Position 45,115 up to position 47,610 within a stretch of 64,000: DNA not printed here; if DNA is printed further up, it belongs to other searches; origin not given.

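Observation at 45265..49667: Tandem paralogous TPR-GT41 proteins with conserved catalytic halves and divergent TPR halves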

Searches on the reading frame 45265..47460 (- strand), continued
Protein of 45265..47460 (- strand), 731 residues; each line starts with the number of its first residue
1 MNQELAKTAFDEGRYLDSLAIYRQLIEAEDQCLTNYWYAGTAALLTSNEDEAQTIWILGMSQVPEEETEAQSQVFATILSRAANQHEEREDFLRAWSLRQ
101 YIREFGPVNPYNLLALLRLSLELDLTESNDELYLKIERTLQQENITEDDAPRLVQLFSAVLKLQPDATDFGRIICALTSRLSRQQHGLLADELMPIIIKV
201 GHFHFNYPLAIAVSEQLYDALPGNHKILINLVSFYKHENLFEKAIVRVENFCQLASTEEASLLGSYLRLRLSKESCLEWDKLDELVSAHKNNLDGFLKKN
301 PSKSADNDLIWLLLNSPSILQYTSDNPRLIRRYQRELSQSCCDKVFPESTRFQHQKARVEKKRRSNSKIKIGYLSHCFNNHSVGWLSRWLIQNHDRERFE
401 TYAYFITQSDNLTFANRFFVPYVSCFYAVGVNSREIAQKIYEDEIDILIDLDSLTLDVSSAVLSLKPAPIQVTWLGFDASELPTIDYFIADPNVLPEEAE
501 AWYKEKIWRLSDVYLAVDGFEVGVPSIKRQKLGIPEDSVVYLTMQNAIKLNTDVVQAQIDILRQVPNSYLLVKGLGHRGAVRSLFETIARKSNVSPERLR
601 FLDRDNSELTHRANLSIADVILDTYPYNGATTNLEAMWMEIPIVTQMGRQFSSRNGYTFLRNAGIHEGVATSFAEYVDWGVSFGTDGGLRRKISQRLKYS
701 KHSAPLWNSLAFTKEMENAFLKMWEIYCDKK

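Call 62: predict_structure(alignment_id=A3)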
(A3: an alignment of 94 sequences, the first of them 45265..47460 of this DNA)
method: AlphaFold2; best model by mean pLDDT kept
length: 731 residues; sequences in the alignment: 94
mean_pLDDT: 85.1   pTM: 0.84
mean pLDDT of the five models: 85.1, 85.1, 85.0, 85.0, 79.0
residues with pLDDT >= 90: 290; 70-90: 360; 50-70: 76; < 50: 5
segments of 3 or more residues with pLDDT < 50: none
pLDDT, mean of each block of 10 residues (from residue 1): 84 88 89 86 85 86 75 82 89 91 85 92 83 88 79 86 83 84 84 87 88 92 92 93 96 92 95 91 96 90 70 85 90 85 65 64 72 78 72 92 83 73 89 88 93 67 87 70 84 85 86 56 67 92 88 96 97 87 96 97 66 75 88 84 92 86 92 97 98 94 81 89 91 64
secondary structure, 60 per line:
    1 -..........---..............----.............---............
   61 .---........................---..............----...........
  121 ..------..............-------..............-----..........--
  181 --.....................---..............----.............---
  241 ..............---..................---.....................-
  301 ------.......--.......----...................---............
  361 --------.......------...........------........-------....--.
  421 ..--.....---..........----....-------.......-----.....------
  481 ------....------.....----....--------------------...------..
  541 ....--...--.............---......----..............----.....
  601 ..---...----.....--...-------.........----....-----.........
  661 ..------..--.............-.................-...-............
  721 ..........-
elements in order (helices of 4 or more, strands of 3 or more residues): H2-11 H15-28 H33-45 H49-61 H65-88 H92-105 H110-122 H129-142 H150-163 H169-178 H183-203 H207-220 H225-237 H241-254 H258-275 H279-299 H307-313 H316-322 H327-345 H349-360 E369-375 H382-392 E399-406 H414-417 E425-429 H433-442 E447-450 H458-464 E470-474 E487-490 H497-501 E506-509 E539-544 H552-564 E568-573 H578-591 E599-602 H613-617 E620-622 H630-638 E643-646 H652-662 H673-685 H687-703 H709-730

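Call 69: search_protein_families(library=ncbifam, proteins=[window:45265-47460:-], max_evalue=0.001)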
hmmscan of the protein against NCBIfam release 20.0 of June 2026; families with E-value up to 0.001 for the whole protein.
window:45265-47460:- (731 aa): 0 families

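Call 77: fold_search(model_id=the predicted structure, library=pdb)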
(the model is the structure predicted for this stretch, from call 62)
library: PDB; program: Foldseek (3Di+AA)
matches with E <= 10: 1644; with E <= 0.001: 168
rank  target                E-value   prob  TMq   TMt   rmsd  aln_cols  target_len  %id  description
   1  8dtg_A                1.1e-27  1.00  0.48  0.45  20.3       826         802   18  Cryo-EM structure of Arabidopsis SPY alternative conformation 1 (released 2023-03-08)
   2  8dtf_A                6.3e-27  1.00  0.49  0.45  19.2       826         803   18  Cryo-EM structure of the full length Arabidopsis SPY with complete TPRs (released 2023-03-08)
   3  7y4i_B                3.4e-26  1.00  0.47  0.43  18.2       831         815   18  Crystal structure of SPINDLY in complex with GDP (released 2022-12-07)
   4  8dth_B                4.7e-26  1.00  0.58  0.60  13.2       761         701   20  Cryo-EM structure of Arabidopsis SPY alternative conformation 2 (released 2023-03-08)
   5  7y4i_A                4.7e-26  1.00  0.47  0.43  18.4       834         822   18  Crystal structure of SPINDLY in complex with GDP (released 2022-12-07)
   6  8dth_A                6.0e-26  1.00  0.58  0.58  13.8       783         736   19  Cryo-EM structure of Arabidopsis SPY alternative conformation 2 (released 2023-03-08)
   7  8dtg_B                1.6e-25  1.00  0.58  0.58  13.4       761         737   20  Cryo-EM structure of Arabidopsis SPY alternative conformation 1 (released 2023-03-08)
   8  4gyw_A                5.6e-25  1.00  0.60  0.63  10.7       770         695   19  Crystal structure of human O-GlcNAc Transferase in complex with UDP and a glycopeptide (released 2012-10-31)
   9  6e37_A                6.0e-25  1.00  0.59  0.62  11.3       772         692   18  O-GlcNAc Transferase in complex with covalent inhibitor (released 2019-11-06)
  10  7ntf_B                6.3e-25  1.00  0.57  0.51  16.7       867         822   18  Cryo-EM structure of unliganded O-GlcNAc transferase (released 2021-11-17)
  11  8dti_A                1.2e-24  1.00  0.60  0.69   8.5       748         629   18  Cryo-EM structure of Arabidopsis SPY in complex with GDP-fucose (released 2023-03-08)
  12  3pe4_A                1.6e-24  1.00  0.60  0.63  10.6       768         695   19  Structure of human O-GlcNAc transferase and its complex with a peptide substrate (released 2011-01-19)
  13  5hgv_A                2.2e-24  1.00  0.60  0.63  10.7       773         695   19  Structure of an O-GlcNAc transferase point mutant, D554N in complex with peptide (released 2016-09-14)
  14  5hgv_C                2.6e-24  1.00  0.60  0.64   9.5       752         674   19  Structure of an O-GlcNAc transferase point mutant, D554N in complex with peptide (released 2016-09-14)
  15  4gyy_A                2.7e-24  1.00  0.60  0.63  10.8       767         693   19  Crystal structure of human O-GlcNAc Transferase with UDP-5SGlcNAc and a peptide substrate (released 2012-10-31)
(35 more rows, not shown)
